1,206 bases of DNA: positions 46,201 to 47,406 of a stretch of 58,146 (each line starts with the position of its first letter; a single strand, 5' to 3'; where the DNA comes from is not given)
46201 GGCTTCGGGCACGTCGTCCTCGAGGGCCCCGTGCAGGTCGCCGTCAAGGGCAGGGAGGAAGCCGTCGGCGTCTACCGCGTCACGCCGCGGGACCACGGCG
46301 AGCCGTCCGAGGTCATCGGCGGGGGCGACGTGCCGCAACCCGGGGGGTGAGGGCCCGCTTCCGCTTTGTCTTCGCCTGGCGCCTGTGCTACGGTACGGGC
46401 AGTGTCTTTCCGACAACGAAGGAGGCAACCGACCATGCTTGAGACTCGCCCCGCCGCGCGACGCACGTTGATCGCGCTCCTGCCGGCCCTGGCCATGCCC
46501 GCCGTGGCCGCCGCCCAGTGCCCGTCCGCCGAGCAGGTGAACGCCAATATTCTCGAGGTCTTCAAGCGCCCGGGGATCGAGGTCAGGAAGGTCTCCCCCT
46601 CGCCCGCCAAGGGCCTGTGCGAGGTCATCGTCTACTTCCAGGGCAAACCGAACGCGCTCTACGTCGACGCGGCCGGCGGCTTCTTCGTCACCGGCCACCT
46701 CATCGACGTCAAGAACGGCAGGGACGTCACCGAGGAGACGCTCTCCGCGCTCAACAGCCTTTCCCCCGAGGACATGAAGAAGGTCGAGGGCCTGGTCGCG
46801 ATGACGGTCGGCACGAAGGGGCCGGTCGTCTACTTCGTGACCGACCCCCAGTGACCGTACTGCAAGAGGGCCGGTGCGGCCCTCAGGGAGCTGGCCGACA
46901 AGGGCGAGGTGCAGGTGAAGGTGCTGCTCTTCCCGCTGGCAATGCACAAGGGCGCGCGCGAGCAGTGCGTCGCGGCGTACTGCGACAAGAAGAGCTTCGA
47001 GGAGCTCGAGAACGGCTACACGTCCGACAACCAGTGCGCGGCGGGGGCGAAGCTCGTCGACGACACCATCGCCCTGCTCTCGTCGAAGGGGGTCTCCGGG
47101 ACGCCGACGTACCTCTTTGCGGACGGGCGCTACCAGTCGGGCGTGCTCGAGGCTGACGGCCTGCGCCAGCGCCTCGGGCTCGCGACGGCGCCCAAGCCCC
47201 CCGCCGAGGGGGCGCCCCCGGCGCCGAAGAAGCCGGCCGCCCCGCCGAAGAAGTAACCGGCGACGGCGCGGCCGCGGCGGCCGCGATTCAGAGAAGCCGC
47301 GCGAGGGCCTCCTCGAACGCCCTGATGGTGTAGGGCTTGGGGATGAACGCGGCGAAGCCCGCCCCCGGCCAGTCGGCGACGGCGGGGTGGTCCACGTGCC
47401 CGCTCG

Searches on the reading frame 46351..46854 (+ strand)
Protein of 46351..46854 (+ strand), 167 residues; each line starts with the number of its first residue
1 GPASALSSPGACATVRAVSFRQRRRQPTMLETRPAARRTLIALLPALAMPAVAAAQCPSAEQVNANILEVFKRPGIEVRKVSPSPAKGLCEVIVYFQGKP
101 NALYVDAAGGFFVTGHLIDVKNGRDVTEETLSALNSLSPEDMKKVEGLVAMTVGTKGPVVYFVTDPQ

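Call 67: search_protein_families(library=pfam, proteins=[window:46351-46854:+], max_evalue=0.0001)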
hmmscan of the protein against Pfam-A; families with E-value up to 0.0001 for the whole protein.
window:46351-46854:+ (167 aa): 1 family
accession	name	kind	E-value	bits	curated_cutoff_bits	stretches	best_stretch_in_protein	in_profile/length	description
PF10411.14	DsbC_N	-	2.2e-15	56.4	25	1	55-128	2-70/70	Disulfide bond isomerase protein N-terminal domain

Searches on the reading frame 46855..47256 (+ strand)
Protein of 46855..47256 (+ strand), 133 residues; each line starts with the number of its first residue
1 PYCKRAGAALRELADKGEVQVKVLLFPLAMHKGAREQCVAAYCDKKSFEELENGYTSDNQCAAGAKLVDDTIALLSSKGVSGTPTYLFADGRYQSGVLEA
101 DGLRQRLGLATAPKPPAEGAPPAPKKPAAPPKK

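Call 67: search_protein_families(library=pfam, proteins=[window:46855-47256:+], max_evalue=0.0001)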
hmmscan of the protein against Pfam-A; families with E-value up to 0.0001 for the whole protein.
window:46855-47256:+ (133 aa): 1 family
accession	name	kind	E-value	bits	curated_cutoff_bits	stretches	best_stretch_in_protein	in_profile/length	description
PF13098.12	Thioredoxin_2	-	1.9e-05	25.4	27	1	1-106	18-103/104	Thioredoxin-like domain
